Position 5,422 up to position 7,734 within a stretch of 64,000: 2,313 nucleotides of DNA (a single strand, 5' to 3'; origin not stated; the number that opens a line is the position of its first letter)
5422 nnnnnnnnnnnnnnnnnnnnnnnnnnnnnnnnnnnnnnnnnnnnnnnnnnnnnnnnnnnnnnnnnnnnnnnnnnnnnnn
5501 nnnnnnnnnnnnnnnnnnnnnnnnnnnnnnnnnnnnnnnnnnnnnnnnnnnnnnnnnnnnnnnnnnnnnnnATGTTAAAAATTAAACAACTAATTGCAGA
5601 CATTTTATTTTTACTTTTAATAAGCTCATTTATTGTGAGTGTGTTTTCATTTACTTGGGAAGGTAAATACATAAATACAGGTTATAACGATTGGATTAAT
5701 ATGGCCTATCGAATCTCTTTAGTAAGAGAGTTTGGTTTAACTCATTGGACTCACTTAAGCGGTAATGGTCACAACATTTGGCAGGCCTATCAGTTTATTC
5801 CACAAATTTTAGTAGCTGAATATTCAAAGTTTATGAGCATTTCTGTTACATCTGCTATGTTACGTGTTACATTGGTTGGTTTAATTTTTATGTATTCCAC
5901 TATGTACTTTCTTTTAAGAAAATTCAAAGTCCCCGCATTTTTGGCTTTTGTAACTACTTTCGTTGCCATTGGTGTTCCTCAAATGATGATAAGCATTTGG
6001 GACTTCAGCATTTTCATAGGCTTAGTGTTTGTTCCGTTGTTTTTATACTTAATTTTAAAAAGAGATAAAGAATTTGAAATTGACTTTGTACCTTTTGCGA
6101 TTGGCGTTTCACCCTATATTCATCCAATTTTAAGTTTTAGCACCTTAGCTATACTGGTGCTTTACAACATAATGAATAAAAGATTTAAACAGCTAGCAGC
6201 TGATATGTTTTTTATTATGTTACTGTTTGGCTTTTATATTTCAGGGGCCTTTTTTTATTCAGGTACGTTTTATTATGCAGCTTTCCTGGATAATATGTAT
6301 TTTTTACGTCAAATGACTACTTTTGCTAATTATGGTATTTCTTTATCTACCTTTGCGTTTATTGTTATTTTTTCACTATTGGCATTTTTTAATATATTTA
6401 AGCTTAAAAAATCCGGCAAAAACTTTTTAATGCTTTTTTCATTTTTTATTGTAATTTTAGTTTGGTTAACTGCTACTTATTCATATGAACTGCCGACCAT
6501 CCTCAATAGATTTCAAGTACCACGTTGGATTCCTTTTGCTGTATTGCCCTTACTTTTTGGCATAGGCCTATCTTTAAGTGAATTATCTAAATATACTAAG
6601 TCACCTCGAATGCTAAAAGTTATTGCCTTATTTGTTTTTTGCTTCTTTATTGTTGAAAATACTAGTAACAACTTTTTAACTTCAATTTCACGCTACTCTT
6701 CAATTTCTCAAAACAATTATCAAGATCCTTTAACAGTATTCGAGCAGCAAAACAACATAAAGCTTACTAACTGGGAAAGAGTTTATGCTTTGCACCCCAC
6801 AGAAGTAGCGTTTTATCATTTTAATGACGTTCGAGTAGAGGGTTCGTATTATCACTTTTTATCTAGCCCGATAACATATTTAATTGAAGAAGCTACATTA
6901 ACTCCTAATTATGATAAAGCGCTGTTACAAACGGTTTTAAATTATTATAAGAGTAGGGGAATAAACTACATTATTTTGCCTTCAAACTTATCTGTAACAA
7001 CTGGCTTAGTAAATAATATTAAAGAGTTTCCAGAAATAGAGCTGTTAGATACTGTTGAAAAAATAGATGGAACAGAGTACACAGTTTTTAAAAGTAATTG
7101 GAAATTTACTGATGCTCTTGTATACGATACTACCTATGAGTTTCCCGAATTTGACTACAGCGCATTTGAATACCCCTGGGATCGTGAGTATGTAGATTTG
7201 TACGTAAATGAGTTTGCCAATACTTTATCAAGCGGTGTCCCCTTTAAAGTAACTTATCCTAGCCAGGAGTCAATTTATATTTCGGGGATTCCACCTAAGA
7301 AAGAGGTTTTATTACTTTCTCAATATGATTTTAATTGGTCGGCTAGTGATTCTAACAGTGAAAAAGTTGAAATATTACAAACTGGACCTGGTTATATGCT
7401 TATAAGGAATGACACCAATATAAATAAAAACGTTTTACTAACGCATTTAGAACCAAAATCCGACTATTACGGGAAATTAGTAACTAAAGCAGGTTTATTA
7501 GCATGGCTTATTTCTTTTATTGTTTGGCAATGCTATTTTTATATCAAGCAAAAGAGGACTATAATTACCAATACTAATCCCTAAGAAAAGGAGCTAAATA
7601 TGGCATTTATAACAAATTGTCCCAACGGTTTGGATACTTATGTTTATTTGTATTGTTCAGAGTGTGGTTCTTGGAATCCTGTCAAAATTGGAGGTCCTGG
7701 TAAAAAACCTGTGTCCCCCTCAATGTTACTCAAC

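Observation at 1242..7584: Cellulose/curdlan-synthase-like GT2 operon with GH81-like glucanase, HlyD-like adaptor and large membrane protein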

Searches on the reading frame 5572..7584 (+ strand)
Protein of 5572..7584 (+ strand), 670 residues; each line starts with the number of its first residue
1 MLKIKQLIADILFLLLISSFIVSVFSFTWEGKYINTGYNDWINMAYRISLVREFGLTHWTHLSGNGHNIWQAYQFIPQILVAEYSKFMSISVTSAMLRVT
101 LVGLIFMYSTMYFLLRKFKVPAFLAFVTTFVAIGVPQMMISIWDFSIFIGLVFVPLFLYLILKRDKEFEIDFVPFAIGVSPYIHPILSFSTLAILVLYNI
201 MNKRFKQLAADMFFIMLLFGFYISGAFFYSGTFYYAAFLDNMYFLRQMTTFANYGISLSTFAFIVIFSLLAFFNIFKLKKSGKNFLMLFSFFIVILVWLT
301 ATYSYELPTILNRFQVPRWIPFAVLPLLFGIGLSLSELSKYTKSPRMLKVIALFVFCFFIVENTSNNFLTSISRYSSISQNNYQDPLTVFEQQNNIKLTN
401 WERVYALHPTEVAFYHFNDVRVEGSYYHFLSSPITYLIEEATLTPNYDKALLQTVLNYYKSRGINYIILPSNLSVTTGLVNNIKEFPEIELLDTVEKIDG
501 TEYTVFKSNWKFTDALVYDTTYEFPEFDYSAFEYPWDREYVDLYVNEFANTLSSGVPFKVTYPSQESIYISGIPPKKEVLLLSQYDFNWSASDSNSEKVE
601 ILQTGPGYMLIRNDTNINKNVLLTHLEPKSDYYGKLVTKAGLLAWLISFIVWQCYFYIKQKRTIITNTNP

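Call 3: search_protein_families(library=pfam, proteins=[window:5572-7584:+], max_evalue=0.1)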
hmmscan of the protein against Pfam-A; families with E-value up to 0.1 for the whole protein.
window:5572-7584:+ (670 aa): 0 families

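Call 4: search_protein_families(library=ncbifam, proteins=[window:5572-7584:+], max_evalue=0.1)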
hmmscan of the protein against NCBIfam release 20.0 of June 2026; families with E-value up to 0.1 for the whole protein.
window:5572-7584:+ (670 aa): 1 family
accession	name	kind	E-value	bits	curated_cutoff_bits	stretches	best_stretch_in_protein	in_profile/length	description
TIGR03938.2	deacetyl_PgaB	equivalog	0.097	10.9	321.9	0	107-132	77-102/621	poly-beta-1,6-N-acetyl-D-glucosamine N-deacetylase PgaB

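Call 28: find_homologous_proteins(query=window:5572-7584:+, max_evalue=0.00001)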
Query window:5572-7584:+ (670 aa): 2 proteins with E <= 0.00001 among 8000 candidates.
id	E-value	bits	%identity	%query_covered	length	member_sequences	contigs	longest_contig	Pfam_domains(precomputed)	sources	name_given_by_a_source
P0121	0.0e+0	1492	100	100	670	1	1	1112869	-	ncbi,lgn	ncbi:MAG: hypothetical protein ACOZAO_04125 [Patescibacteria group bacterium]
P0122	2.2e-135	471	37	91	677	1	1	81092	-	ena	-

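Call 33: find_homologous_proteins(query=A2, max_evalue=0.00001)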
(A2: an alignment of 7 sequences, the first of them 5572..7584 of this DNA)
Query A2 (7 sequences) (670 aa, profile of the alignment): 2 proteins with E <= 0.00001 among 8000 candidates.
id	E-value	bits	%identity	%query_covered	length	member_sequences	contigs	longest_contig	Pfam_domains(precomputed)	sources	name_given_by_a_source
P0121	7.3e-265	898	100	100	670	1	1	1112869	-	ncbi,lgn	ncbi:MAG: hypothetical protein ACOZAO_04125 [Patescibacteria group bacterium]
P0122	9.8e-237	805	37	91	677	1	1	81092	-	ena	-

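Call 42: search_protein_representatives(alignment_id=A1)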
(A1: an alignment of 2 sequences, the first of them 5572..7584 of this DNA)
Query: 2 sequences, 730 profile positions. Proteins with E-value up to 0.001 (for the whole library): 113; up to 1e-10: 93; up to 1e-30: 37. The best 113 are listed.
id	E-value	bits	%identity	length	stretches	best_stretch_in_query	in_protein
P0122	0.0e+00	1361.9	-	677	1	44-722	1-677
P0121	0.0e+00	1298.2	-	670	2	218-730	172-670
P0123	4.2e-93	329.3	-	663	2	227-708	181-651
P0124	6.7e-84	298.9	-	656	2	210-709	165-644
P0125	3.8e-74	266.6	-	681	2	217-676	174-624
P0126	1.8e-73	264.4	-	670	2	214-712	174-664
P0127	2.8e-51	191.0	-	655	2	212-696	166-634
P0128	3.8e-47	177.4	-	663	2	211-696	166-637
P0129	1.2e-46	175.7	-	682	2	219-711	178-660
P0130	5.0e-46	173.7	-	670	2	211-722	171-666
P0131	3.7e-45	170.8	-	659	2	5-165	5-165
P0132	1.2e-44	169.1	-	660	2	218-709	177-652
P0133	5.1e-44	167.0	-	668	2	6-165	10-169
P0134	1.2e-42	162.4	-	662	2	5-163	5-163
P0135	9.7e-42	159.5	-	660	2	10-168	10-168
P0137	6.4e-41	156.8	-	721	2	218-714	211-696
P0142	1.3e-37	145.8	-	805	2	213-703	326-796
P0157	1.6e-32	129.0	-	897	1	6-647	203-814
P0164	1.5e-27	112.6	-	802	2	218-687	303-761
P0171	6.0e-24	100.7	-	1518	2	17-160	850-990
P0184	4.5e-20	87.9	-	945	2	28-162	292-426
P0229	5.3e-05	38.0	-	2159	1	37-166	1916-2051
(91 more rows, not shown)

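Call 43: search_protein_families(library=pfam, proteins=[P0171, P0229, P0157, P0142, P0164, P0184, P0137, P0123, P0131], max_evalue=0.01)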
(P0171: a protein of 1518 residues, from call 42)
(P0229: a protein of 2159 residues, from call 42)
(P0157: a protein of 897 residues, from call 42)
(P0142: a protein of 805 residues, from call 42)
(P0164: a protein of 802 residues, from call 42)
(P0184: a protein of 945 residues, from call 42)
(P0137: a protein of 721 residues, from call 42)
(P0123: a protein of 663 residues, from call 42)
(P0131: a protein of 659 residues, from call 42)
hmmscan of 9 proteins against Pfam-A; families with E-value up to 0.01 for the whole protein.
P0171 (1518 aa): 2 families
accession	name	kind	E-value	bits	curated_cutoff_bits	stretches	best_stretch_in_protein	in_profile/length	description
PF09586.16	YfhO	-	0.00016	20.7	28.5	1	1381-1450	744-813/835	Bacterial membrane protein YfhO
PF10131.15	PTPS_related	-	0.00073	18.5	26.4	1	922-1213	28-324/621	6-pyruvoyl-tetrahydropterin synthase related domain; membrane protein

P0229 (2159 aa): 2 families
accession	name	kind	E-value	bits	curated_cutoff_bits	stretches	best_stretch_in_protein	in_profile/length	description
PF00072.30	Response_reg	-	8.5e-05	23.1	30.2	1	11-115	6-110/111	Response regulator receiver domain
PF10131.15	PTPS_related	-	0.0045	15.9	26.4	0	1048-1160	31-136/621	6-pyruvoyl-tetrahydropterin synthase related domain; membrane protein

P0157 (897 aa): 0 families

P0142 (805 aa): 9 families
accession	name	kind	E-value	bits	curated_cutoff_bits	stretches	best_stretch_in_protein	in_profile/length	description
PF07719.23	TPR_2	-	3.1e-07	30.5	27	0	56-87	1-32/34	Tetratricopeptide repeat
PF13432.12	TPR_16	-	3.2e-06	27.9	32.7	1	26-79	1-53/65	Tetratricopeptide repeat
PF13414.12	TPR_11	-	2.4e-05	24.4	26.8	0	31-66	3-38/42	TPR repeat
PF14559.12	TPR_19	-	5.2e-05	23.9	25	1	33-77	2-46/68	Tetratricopeptide repeat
PF13431.12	TPR_17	-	0.00019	21.9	24.4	0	80-107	3-30/34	Tetratricopeptide repeat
PF13174.12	TPR_6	-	0.00034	21.5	26.3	0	24-54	2-32/33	Tetratricopeptide repeat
PF13181.12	TPR_8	-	0.0011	19.4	25.7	0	58-87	3-32/34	Tetratricopeptide repeat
PF13428.12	TPR_14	-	0.0047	17.9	23.5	0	25-62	4-41/44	Tetratricopeptide repeat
PF00515.34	TPR_1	-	0.0072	16.6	27.8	0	56-87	1-32/34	Tetratricopeptide repeat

P0164 (802 aa): 2 families
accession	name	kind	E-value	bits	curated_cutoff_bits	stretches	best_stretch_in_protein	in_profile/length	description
PF10131.15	PTPS_related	-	2.3e-05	23.5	26.4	1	298-508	102-317/621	6-pyruvoyl-tetrahydropterin synthase related domain; membrane protein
PF00072.30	Response_reg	-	0.00013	22.5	30.2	1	4-83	1-78/111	Response regulator receiver domain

P0184 (945 aa): 2 families
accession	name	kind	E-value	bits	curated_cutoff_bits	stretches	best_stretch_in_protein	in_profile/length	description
PF00535.33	Glycos_transf_2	-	1.6e-28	100.2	23.3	1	11-179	1-163/168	Glycosyl transferase family 2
PF13641.12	Glyco_tranf_2_3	-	1.6e-05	25.5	27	1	8-113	1-107/230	Glycosyltransferase like family 2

P0137 (721 aa): 0 families

P0123 (663 aa): 0 families

P0131 (659 aa): 0 families

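Call 49: predict_structure(alignment_id=A1)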
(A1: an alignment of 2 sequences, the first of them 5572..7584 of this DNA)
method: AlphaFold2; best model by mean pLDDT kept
length: 670 residues; sequences in the alignment: 2
mean_pLDDT: 38.4   pTM: 0.24
mean pLDDT of the five models: 38.4, 36.6, 35.6, 35.5, 34.9
residues with pLDDT >= 90: 0; 70-90: 2; 50-70: 95; < 50: 573
segments of 3 or more residues with pLDDT < 50: 12-203, 205-446, 462-464, 494-502, 511-567, 578-589, 596-598, 601-610, 625-646, 659-664, 666-670
pLDDT, mean of each block of 10 residues (from residue 1): 57 44 31 25 28 28 27 33 41 41 42 41 40 32 38 42 39 36 37 44 43 38 30 26 26 28 39 39 41 39 31 27 33 41 44 42 29 25 34 40 33 29 25 40 47 54 50 54 65 47 54 26 23 22 24 34 45 51 40 53 40 54 45 35 44 51 42
secondary structure, 60 per line:
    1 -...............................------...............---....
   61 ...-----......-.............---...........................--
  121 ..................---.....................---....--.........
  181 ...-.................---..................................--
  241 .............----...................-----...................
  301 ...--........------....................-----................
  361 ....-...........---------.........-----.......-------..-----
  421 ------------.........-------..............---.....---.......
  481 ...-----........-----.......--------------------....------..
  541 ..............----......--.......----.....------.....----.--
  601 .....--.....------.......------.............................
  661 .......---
elements in order (helices of 4 or more, strands of 3 or more residues): H2-32 H39-53 H57-63 H69-74 H76-88 H92-118 H121-138 H142-162 H166-169 H172-183 H185-201 H205-238 H241-253 H258-276 H282-303 H306-313 H320-339 H345-364 H366-376 H386-394 H400-406 H433-441 H449-462 E466-470 H474-483 E489-496 E502-508 H529-532 H539-554 E559-564 E567-573 E578-582 E589-593 E601-605 E608-612 E619-625 H632-667

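Call 61: predict_structure(alignment_id=A4)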
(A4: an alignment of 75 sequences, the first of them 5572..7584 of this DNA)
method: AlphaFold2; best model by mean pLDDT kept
length: 670 residues; sequences in the alignment: 75
mean_pLDDT: 94.5   pTM: 0.94
mean pLDDT of the five models: 94.5, 93.6, 93.4, 93.1, 93.0
residues with pLDDT >= 90: 598; 70-90: 66; 50-70: 6; < 50: 0
segments of 3 or more residues with pLDDT < 50: none
pLDDT, mean of each block of 10 residues (from residue 1): 90 97 93 90 97 96 94 97 98 97 98 97 97 95 96 98 82 95 98 98 95 97 96 88 89 94 96 91 96 97 94 95 98 96 93 95 95 92 95 97 95 96 90 91 94 97 97 98 97 97 97 93 92 89 95 95 97 97 97 86 95 95 97 97 96 90 76
secondary structure, 60 per line:
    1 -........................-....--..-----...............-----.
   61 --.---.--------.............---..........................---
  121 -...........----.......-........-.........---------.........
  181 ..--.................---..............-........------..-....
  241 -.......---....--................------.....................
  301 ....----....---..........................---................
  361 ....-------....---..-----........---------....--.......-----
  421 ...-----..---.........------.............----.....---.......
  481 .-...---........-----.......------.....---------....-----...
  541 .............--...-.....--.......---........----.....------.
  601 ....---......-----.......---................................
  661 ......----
elements in order: H2-25 H27-30 H40-54 H76-88 H92-117 H122-132 H137-143 H145-152 H154-162 H172-182 H185-201 H205-218 H220-227 H237-240 H242-248 H252-255 H258-273 H280-304 H309-312 H316-341 H345-364 H372-375 H386-393 E403-406 H409-415 E421-423 H434-442 H449-461 E466-470 H474-481 E489-496 E502-508 E515-519 H529-532 H538-553 E556-558 E560-564 E567-573 E577-584 E589-593 E600-604 E608-613 E619-625 H629-666

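Call 64: fold_search(model_id=the predicted structure, library=pdb)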
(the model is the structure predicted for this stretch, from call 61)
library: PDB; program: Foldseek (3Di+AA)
matches with E <= 10: 333; with E <= 0.001: 7
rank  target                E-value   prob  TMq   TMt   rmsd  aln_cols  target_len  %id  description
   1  6w98_A                1.4e-07  1.00  0.47  0.27  20.4       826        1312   10  Single-Particle Cryo-EM Structure of Arabinofuranosyltransferase AftD from Mycobacteria (released 2020-05-13)
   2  6wby                  4.6e-07  1.00  0.46  0.27  20.0       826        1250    9  Single-Particle Cryo-EM Structure of Arabinofuranosyltransferase AftD from Mycobacteria, Mutant R1389S Class 2 (released 2020-05-13)
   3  6wbx                  7.6e-06  1.00  0.44  0.26  20.5       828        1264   10  Single-Particle Cryo-EM Structure of Arabinofuranosyltransferase AftD from Mycobacteria, Mutant R1389S Class 1 (released 2020-05-13)
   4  9n9j_I                1.8e-04  1.00  0.41  0.40  17.4       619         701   12  Structure of a GRP94 folding intermediate engaged with a CCDC134- and FKBP11-bound secretory translocon (released 2025-11-19)
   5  5gmy_A                7.0e-04  1.00  0.38  0.31  16.7       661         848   12  Crystal structure of the Archaeoglobus fulgidus oligosaccharyltransferase (O29867_ARCFU) tethered with an acceptor pep (released 2017-02-01)
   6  7e9s_A                8.3e-04  1.00  0.41  0.33   8.6       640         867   11  Archaeal oligosaccharyltransferase AglB from Archaeoglobus fulgidus in complex with an inhibitory peptide and a dolich (released 2021-09-08)
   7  3waj                  9.9e-04  1.00  0.37  0.32  13.1       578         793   12  Crystal structure of the Archaeoglobus fulgidus oligosaccharyltransferase (O29867_ARCFU) complex with Zn and sulfate (released 2013-10-30)
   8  3wak                  1.1e-03  1.00  0.41  0.33   9.8       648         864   11  Crystal structure of the Archaeoglobus fulgidus oligosaccharyltransferase (O29867_ARCFU) in the apo form (released 2013-10-30)
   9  8if8_C                1.1e-02  1.00  0.40  0.44  12.4       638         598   10  Arabinosyltransferase AftA (released 2023-05-31)
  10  8if8_B                1.1e-02  1.00  0.40  0.43  12.9       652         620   10  Arabinosyltransferase AftA (released 2023-05-31)
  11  7bvc_A                1.0e-01  0.57  0.29  0.20  23.6       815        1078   10  Cryo-EM structure of Mycobacterium smegmatis arabinosyltransferase EmbA-EmbB-AcpM2 in complex with ethambutol (released 2020-04-29)
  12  7d5q_A                1.9e-01  0.28  0.14  0.21  22.4       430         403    9  Structure of NorC transporter (K398A mutant) in an outward-open conformation in complex with a single-chain Indian cam (released 2021-06-09)
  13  7d5p_B                2.3e-01  0.13  0.11  0.15  21.2       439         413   10  Structure of NorC transporter in an outward-open conformation in complex with a single-chain Indian camelid antibody (released 2021-06-09)
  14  7d5q_B                2.6e-01  0.21  0.14  0.20  22.5       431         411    9  Structure of NorC transporter (K398A mutant) in an outward-open conformation in complex with a single-chain Indian cam (released 2021-06-09)
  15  9i5k_A                6.1e-01  0.82  0.32  0.41  10.2       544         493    8  Structure of the Chaetomium thermophilum Pmt4 homodimer (C2 symmetry) (released 2025-12-24)
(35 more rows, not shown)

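Call 87: search_protein_families(library=pfam, alignment_id=A5, max_evalue=0.01)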
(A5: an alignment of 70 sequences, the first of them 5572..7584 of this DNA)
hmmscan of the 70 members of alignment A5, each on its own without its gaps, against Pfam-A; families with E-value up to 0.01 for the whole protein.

A. member 1, window:5572-7584:+ (670 aa): 0 families

B. families by the number of members that match (of 70 scanned): 3 families
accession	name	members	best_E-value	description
PF09586.16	YfhO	2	2.4e-07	Bacterial membrane protein YfhO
PF03539.19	Spuma_A9PTase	1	0.00095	Spumavirus aspartic protease (A9)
PF00434.23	VP7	1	0.0039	Glycoprotein VP7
